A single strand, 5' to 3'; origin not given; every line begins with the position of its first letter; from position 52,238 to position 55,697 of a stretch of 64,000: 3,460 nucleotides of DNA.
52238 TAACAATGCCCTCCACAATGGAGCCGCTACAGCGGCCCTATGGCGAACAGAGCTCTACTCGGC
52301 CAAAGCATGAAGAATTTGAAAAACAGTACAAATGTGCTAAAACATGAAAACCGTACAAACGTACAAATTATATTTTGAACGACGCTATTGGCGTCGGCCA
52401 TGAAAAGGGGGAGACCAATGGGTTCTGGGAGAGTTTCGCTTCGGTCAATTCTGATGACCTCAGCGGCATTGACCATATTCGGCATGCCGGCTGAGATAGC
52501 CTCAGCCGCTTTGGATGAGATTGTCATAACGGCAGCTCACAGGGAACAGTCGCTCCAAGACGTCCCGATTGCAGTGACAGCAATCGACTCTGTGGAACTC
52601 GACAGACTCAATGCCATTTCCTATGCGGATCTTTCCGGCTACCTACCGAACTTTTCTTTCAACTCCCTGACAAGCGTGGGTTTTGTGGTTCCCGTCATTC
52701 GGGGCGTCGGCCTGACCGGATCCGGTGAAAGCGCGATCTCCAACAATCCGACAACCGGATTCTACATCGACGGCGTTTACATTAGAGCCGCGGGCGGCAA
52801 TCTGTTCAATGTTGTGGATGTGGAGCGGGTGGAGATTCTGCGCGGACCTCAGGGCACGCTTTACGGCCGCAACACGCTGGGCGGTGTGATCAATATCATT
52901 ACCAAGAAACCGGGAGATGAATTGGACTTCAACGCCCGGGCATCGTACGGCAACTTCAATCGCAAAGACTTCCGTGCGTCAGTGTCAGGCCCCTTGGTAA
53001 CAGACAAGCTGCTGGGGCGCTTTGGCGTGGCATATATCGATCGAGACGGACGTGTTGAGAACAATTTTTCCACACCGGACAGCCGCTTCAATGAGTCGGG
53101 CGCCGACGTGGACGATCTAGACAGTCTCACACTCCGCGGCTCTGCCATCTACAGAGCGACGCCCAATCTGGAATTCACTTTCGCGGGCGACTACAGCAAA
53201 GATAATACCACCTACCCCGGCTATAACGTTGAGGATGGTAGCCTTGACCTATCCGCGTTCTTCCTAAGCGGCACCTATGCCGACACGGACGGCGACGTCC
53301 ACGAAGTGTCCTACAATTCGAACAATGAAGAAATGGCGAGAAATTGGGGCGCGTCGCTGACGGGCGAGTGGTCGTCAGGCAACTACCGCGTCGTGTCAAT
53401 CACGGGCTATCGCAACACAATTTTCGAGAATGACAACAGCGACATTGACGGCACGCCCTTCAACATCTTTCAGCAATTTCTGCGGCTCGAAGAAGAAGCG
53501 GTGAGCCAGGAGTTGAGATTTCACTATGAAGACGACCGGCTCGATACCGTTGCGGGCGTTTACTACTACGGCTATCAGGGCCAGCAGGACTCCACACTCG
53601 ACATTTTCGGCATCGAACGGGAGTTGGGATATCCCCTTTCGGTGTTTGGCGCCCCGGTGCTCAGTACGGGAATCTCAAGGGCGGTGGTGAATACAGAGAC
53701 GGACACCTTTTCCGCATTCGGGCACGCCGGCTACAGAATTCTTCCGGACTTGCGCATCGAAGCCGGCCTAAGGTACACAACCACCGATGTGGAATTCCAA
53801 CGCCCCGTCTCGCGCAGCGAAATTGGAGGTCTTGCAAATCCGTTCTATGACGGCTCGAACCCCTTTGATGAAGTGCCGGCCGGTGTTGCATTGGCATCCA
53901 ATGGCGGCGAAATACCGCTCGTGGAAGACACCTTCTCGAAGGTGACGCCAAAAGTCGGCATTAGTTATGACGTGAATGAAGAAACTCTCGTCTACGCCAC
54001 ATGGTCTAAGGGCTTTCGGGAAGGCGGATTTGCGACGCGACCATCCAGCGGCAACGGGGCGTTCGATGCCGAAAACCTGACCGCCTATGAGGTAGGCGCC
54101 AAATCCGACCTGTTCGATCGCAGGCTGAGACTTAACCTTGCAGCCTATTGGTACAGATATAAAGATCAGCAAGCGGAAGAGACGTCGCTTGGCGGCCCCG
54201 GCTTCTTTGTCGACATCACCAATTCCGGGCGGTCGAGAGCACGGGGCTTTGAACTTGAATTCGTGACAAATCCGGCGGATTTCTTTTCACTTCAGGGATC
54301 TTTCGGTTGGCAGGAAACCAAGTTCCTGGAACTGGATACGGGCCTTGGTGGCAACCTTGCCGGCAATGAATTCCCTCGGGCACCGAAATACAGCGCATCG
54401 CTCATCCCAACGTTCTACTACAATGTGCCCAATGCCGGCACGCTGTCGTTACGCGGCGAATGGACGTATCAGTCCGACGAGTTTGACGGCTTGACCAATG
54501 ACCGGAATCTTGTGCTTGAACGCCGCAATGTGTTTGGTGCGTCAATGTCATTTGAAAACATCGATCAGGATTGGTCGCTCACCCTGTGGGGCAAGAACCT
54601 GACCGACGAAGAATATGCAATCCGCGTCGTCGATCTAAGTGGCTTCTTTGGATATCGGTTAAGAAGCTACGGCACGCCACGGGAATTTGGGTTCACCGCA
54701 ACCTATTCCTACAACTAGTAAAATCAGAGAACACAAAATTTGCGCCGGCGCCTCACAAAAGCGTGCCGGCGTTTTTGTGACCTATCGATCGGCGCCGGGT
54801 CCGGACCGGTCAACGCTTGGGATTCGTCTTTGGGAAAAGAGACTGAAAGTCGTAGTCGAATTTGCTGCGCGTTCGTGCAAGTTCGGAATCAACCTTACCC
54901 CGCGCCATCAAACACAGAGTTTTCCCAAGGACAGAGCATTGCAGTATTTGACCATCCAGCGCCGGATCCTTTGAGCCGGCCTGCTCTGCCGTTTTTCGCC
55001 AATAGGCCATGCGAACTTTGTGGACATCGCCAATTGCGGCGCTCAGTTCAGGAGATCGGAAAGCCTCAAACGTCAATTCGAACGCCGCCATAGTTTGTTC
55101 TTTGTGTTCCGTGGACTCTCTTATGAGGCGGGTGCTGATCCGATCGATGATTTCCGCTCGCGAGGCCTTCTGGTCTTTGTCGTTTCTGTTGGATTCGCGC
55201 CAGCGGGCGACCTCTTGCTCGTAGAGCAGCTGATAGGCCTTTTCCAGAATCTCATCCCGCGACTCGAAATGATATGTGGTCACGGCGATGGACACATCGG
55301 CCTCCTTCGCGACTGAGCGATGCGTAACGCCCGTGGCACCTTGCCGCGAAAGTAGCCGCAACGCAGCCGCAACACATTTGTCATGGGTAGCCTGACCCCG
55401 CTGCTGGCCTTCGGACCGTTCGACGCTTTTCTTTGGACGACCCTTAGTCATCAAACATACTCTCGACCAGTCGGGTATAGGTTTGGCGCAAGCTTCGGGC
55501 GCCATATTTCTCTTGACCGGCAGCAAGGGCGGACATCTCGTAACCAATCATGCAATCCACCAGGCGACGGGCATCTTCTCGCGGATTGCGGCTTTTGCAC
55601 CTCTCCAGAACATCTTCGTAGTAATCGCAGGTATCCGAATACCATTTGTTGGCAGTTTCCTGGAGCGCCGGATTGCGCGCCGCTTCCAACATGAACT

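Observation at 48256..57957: Operator-like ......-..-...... motif repeated at least eight times around two overlapping TetR genes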

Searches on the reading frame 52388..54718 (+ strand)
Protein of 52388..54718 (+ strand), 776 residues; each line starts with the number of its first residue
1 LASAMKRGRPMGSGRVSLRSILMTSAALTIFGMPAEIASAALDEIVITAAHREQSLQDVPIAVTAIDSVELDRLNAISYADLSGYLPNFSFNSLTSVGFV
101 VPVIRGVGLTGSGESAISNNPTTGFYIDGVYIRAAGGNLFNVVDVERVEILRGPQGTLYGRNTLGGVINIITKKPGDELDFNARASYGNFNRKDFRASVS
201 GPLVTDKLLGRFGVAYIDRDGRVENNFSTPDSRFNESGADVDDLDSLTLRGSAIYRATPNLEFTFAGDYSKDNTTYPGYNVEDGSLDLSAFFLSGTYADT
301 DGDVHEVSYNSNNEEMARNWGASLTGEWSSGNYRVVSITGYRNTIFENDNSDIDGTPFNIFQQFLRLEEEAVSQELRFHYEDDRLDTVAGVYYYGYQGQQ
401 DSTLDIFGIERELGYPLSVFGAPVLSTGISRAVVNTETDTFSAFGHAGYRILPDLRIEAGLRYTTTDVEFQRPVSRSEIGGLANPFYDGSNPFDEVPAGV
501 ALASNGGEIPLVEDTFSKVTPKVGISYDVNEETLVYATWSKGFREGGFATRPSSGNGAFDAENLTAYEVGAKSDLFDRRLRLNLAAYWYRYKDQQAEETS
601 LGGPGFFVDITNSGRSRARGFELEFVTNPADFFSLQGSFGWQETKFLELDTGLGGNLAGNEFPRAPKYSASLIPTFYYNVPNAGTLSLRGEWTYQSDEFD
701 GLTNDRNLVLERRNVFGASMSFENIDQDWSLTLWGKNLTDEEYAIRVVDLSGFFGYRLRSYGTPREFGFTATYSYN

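Call 10: search_protein_families(library=pfam, proteins=[window:52388-54718:+])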
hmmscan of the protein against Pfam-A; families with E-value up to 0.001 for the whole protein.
window:52388-54718:+ (776 aa): 2 families
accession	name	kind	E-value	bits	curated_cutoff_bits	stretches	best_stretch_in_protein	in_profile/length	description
PF00593.30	TonB_dep_Rec_b-barrel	-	9.3e-35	121.8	27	1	272-738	25-436/436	TonB dependent receptor-like, beta-barrel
PF07715.20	Plug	-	7e-17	62.3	23.9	1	56-167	2-107/107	TonB-dependent Receptor Plug Domain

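Call 28: search_protein_families(library=ncbifam, proteins=[window:52388-54718:+], max_evalue=0.00001)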
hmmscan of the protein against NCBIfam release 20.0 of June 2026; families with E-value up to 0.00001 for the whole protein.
window:52388-54718:+ (776 aa): 28 families (the best 25 are shown)
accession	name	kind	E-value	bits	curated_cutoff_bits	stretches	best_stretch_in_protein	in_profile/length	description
TIGR01783.1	TonB-siderophor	subfamily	2e-42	145.7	223.5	2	59-295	2-219/649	TonB-dependent siderophore receptor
TIGR01785.1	TonB-hemin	subfamily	6.8e-24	84.3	316.85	2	42-183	1-139/677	TonB-dependent heme/hemoglobin receptor family protein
TIGR01786.1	TonB-hemlactrns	subfamily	4.8e-16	58.3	323.75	2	43-180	1-141/719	TonB-dependent hemoglobin/transferrin/lactoferrin family receptor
NF010650.0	PRK14049.1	equivalog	1.4e-15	56.5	904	1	123-208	136-224/729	ferrioxamine B receptor precursor protein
TIGR01779.1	TonB-B12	equivalog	1.7e-15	56.6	599.7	1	21-203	5-184/614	TonB-dependent vitamin B12 receptor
NF053590.1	TonB_dep_TOL0244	equivalog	3.1e-15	55.8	645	1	42-193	10-160/604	TOL_0244 family TonB-dependent receptor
NF049947.1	TonB_dep_PCPU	exception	4.1e-15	55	800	1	140-232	132-226/685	TonB-dependent receptor, PCPU motif-type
NF007465.0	PRK10044.1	equivalog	1.9e-13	49.5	803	1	47-178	67-192/726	ferrichrome porin FhuA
TIGR04056.1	OMP_RagA_SusC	subfamily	3e-13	49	368.25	1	39-188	75-220/981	SusC/RagA family TonB-linked outer membrane protein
NF050067.1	TonBEntbctnRecCfrA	equivalog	3.5e-13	48.7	1200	1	41-271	25-263/698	TonB-dependent ferric enterobactin receptor CfrA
NF010010.0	PRK13483.1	equivalog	4.9e-13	47.9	927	1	144-186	134-176/660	ligand-gated channel protein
NF007349.0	PRK09840.1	equivalog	1.4e-12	46.4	686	1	124-192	128-194/760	catecholate siderophore receptor Fiu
NF010651.0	PRK14050.1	equivalog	2.6e-12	45.7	884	1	122-181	133-194/730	TonB-dependent siderophore receptor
NF010012.0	PRK13486.1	equivalog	1.2e-11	43.7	924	1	22-208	5-199/696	TonB-dependent receptor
NF007447.0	PRK10003.1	equivalog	3.6e-11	42.1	666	0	517-775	488-727/727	ferric-rhodotorulic acid/ferric-coprogen receptor FhuE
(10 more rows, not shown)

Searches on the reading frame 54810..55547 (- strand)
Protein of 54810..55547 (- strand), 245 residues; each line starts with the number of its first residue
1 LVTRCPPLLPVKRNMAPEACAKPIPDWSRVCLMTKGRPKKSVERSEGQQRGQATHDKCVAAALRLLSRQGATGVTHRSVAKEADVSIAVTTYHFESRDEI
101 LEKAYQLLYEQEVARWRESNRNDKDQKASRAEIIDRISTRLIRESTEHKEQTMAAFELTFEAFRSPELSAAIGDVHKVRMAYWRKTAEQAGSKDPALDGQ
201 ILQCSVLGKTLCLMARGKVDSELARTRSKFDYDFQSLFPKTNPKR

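Call 10: search_protein_families(library=pfam, proteins=[window:54810-55547:-])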
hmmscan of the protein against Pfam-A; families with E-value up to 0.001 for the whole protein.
window:54810-55547:- (245 aa): 2 families
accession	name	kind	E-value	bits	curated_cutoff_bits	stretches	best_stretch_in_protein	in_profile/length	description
PF17940.6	TetR_C_31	-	1.6e-08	35.1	27.4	1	130-222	3-95/107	Tetracyclin repressor-like, C-terminal domain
PF00440.29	TetR_N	-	7.8e-08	32.4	24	1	60-102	3-45/47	Bacterial regulatory proteins, tetR family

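Call 28: search_protein_families(library=ncbifam, proteins=[window:54810-55451:-], max_evalue=0.00001)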
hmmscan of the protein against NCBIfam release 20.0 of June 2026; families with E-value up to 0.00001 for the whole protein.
window:54810-55451:- (213 aa): 3 families
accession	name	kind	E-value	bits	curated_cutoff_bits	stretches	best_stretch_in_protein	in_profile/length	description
NF037937.1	septum_RefZ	equivalog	4e-10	39.9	180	1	24-128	2-105/195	forespore capture DNA-binding protein RefZ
TIGR03384.1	betaine_BetI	equivalog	5.6e-09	35.9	201.3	1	24-137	11-120/189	choline-binding transcriptional repressor BetI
NF001978.0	PRK00767.1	equivalog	1.3e-07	31.6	118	1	25-103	13-91/197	transcriptional regulator BetI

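Call 37: search_solved_structures(query=window:54813-55451:-, max_evalue=0.001, show_alignments=3)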
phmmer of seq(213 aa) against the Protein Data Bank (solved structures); distinct sequences matched with E-value up to 0.001: 13.
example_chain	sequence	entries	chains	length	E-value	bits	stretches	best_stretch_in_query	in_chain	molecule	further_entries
3kkd_A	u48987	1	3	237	5.3e-10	42.5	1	11-175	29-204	transcriptional regulator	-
3t6n_A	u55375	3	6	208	1e-08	38.3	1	24-110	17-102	Transcriptional regulator | PROBABLE TRANSCRIPTIONAL REGULATORY PROTEIN (PROBABLY DEOR-FAMILY)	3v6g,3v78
3iuv_A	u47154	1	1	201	5.5e-08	36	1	24-75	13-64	uncharacterized TetR family protein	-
3hta_A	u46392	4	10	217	5.5e-08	35.9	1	23-75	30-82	EbrA repressor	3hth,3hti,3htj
2qko_A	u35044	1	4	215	6.4e-07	32.5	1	26-139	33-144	Possible transcriptional regulator, TetR family protein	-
2np5_A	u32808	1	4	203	1.1e-06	31.7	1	20-136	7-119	Transcriptional regulator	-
2dg8_A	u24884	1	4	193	2.6e-06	30.5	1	23-113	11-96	putative tetR-family transcriptional regulatory protein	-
6mj1_A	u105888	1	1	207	5.6e-06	29.4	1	21-120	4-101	Probable HTH-type transcriptional regulator YttP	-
3egq_A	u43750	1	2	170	0.00035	23.5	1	25-78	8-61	TetR family Transcriptional regulator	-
7aco_A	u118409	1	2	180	0.00042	23.3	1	23-90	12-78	HTH-type transcriptional regulator RcdA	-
7acl_A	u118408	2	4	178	0.00045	23.2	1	23-87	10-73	HTH-type transcriptional regulator RcdA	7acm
5x5i_A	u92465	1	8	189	0.00051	23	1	23-89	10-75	HTH-type transcriptional regulator RcdA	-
2gfn_A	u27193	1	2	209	0.00098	22.1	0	28-85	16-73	HTH-type transcriptional regulator pksA related protein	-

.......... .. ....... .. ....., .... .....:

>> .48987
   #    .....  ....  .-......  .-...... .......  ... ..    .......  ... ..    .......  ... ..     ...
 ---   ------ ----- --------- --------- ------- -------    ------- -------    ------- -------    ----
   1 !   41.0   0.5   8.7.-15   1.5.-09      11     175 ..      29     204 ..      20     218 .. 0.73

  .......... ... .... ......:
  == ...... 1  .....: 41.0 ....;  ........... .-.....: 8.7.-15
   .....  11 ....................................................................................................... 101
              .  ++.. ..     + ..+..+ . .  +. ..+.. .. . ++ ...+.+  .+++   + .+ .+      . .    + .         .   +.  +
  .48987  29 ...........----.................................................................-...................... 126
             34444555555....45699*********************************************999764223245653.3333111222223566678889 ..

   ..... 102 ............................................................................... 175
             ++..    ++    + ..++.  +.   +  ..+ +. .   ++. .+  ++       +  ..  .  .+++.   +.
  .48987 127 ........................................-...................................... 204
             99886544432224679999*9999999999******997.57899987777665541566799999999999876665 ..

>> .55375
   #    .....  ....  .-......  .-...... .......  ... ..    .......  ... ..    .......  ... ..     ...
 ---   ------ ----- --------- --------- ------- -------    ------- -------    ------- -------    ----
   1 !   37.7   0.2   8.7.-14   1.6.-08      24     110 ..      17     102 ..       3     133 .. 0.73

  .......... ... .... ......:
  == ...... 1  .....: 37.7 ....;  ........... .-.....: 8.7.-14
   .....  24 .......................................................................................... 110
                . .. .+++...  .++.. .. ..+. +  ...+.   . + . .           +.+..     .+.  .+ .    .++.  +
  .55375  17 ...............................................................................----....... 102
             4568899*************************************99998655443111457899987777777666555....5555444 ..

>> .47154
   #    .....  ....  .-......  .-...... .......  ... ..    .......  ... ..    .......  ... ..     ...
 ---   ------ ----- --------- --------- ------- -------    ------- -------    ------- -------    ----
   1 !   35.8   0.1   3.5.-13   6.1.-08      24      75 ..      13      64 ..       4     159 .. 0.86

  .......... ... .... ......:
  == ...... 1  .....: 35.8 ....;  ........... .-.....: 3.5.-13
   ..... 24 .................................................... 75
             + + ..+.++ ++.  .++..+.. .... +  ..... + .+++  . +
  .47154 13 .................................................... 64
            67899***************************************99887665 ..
